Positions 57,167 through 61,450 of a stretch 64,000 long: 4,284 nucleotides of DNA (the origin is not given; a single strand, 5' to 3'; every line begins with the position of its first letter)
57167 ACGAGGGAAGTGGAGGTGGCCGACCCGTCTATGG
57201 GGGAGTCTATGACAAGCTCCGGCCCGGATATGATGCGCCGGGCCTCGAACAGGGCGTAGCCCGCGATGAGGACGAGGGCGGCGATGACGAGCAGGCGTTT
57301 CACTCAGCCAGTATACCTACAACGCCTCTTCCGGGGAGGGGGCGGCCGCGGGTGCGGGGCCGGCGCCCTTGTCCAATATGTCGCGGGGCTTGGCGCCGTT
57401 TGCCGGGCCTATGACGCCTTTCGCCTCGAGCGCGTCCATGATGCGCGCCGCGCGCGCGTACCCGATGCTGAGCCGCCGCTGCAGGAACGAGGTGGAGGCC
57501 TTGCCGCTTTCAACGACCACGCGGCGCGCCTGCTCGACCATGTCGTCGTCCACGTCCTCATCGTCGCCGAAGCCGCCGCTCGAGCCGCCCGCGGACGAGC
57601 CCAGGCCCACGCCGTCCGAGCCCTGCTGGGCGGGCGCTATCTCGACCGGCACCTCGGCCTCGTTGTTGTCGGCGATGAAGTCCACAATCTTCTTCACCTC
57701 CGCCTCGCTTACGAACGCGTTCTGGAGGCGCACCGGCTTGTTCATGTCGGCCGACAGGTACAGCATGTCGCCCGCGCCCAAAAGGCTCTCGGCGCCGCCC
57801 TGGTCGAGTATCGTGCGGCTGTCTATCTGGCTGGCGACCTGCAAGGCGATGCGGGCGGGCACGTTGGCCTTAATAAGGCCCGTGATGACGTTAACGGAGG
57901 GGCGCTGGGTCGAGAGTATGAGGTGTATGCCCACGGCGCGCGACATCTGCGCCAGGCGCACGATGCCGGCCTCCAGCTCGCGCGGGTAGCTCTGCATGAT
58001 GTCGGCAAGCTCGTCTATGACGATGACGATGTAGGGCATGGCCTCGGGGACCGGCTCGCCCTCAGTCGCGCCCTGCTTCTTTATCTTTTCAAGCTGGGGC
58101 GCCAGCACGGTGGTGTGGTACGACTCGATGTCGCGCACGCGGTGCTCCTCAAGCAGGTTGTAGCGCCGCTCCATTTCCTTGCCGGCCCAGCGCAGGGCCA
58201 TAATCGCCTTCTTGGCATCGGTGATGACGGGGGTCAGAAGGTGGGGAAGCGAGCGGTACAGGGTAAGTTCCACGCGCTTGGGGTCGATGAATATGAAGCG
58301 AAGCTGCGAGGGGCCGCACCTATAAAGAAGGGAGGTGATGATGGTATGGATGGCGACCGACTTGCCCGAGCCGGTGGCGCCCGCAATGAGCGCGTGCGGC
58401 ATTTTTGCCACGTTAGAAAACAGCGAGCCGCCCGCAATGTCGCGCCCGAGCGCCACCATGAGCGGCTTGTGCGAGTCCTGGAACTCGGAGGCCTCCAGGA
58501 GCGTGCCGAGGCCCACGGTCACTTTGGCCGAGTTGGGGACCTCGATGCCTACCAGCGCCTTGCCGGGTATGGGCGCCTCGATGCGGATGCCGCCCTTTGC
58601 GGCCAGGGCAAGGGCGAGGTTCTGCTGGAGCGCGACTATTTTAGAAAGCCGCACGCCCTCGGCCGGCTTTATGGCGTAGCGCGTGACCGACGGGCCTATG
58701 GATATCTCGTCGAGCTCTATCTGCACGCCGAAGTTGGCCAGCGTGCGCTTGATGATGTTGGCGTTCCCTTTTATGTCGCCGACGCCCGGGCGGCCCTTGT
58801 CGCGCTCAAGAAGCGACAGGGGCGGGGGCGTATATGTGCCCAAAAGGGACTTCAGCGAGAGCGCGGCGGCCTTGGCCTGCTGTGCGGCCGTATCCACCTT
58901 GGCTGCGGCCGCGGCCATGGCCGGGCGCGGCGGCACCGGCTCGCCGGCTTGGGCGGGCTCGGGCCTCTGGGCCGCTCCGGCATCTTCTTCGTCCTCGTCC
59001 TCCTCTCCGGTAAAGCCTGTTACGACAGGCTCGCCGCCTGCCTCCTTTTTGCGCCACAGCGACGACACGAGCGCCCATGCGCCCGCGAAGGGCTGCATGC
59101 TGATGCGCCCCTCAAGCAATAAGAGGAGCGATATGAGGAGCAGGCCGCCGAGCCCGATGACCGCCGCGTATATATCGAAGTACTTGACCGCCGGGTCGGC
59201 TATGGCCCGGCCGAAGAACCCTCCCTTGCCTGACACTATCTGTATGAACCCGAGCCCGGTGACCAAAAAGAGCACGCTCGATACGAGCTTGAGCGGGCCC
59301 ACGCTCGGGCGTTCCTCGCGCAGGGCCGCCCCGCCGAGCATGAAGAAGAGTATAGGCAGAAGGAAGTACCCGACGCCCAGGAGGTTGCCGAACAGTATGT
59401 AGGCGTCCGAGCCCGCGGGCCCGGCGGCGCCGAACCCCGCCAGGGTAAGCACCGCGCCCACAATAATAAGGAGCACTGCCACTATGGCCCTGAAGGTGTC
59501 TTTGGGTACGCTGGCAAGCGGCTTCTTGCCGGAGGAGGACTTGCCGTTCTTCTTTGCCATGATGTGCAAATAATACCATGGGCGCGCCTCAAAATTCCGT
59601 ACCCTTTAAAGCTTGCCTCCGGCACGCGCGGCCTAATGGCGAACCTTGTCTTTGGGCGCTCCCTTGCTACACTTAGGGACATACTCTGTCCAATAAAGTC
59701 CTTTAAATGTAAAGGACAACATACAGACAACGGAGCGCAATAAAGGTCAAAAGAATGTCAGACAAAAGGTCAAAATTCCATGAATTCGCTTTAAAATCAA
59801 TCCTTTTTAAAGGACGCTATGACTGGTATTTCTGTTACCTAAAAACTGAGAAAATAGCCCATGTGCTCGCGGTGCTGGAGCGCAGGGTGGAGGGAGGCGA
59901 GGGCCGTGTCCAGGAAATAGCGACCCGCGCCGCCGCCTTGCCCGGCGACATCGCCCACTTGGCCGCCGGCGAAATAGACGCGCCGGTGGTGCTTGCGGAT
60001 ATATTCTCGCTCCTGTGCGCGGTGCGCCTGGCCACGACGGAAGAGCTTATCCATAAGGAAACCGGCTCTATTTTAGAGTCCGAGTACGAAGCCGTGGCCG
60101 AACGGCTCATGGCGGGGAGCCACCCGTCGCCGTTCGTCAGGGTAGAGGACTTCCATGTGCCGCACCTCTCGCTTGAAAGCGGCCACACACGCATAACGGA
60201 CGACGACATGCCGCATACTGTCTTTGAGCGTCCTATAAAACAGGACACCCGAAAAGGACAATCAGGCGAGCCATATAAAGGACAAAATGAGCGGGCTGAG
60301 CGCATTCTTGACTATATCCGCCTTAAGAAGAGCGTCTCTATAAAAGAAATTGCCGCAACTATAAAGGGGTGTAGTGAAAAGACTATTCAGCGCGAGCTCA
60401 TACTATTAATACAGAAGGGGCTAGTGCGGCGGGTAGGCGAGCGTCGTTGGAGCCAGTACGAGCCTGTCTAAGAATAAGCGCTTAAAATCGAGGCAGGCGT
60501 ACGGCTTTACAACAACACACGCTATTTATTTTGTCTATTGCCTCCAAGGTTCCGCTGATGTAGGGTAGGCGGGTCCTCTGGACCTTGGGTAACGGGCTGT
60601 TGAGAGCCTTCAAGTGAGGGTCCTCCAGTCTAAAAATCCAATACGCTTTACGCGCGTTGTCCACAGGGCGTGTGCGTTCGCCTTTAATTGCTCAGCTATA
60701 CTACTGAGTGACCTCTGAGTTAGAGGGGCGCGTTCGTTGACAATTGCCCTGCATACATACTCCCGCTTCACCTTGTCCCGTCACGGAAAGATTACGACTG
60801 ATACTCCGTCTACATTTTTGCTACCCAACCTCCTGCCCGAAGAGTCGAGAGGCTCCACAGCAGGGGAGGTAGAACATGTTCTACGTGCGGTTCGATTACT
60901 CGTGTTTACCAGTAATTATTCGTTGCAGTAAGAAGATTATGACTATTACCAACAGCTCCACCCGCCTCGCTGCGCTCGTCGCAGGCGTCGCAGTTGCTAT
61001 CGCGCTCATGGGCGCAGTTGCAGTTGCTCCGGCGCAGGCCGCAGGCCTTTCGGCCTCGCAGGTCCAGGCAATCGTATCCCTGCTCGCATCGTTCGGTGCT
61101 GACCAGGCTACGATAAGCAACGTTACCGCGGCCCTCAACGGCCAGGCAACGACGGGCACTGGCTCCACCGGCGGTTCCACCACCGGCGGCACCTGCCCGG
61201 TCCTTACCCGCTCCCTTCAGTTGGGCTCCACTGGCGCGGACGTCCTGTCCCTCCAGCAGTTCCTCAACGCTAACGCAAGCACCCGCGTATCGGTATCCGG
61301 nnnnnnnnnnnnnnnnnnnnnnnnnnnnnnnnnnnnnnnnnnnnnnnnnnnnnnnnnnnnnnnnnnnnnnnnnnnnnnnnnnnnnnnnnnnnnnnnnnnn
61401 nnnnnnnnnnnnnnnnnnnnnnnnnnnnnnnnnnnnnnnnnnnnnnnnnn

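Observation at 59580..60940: A low-GC islet holds a wHTH protein ringed by AAAGGAC palindromes and iteron-like repeats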

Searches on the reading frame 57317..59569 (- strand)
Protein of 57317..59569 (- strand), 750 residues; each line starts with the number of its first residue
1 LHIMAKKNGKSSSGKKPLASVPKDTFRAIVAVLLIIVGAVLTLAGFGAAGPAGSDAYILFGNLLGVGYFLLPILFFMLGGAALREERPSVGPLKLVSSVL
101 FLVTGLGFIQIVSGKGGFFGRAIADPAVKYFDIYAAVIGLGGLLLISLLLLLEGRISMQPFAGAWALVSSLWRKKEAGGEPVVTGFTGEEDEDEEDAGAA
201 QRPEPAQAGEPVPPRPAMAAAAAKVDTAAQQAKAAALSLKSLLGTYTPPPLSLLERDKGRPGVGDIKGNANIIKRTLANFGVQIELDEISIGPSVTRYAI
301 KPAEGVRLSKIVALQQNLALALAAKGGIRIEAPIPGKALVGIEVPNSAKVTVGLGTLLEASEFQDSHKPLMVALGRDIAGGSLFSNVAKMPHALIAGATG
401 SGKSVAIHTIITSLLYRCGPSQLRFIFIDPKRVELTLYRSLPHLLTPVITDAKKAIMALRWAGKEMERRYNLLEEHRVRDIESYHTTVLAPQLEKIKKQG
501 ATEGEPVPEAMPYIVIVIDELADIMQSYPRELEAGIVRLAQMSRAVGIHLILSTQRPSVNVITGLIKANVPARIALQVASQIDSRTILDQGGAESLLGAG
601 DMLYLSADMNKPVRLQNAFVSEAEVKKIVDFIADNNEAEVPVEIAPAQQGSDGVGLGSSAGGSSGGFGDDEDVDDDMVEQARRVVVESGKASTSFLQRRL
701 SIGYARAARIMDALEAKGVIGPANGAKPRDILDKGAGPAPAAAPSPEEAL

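Call 5: search_protein_families(library=pfam, proteins=[window:57317-59569:-], max_evalue=0.1)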
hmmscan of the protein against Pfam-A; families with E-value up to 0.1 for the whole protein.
window:57317-59569:- (750 aa): 9 families
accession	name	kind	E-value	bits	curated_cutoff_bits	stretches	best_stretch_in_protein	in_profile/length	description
PF01580.24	FtsK_SpoIIIE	-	6.6e-58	196.2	24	1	357-559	5-221/221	FtsK/SpoIIIE family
PF09397.16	FtsK_gamma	-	5.5e-27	93.7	30.6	1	674-732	3-61/63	Ftsk gamma domain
PF17854.6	FtsK_alpha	-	4.5e-26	91.4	22.9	1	249-346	2-101/101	FtsK alpha domain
PF13191.12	AAA_16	-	0.003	18.5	32.6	1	391-522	25-142/167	AAA ATPase domain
PF12846.13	AAA_10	-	0.0043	16.6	27.5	1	388-443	19-70/362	AAA-like domain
PF01935.23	DUF87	-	0.017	15.6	23.2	1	391-416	24-49/220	Helicase HerA, central domain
PF25199.1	nSTAND_NTPase5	-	0.028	14.7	34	1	387-435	38-83/145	Novel STAND NTPase 5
PF05621.17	TniB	-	0.066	13.1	22.4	0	388-408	33-53/189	Bacterial TniB protein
PF05729.18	NACHT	-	0.074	13.3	26.7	0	394-580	4-128/167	NACHT domain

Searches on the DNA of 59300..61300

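Call 4: search_rna_families(source=window, start=59300, end=61300, threshold=evalue, max_evalue=1, show_alignments=3)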
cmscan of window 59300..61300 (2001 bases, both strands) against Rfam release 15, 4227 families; matches with E-value up to 1: 0.
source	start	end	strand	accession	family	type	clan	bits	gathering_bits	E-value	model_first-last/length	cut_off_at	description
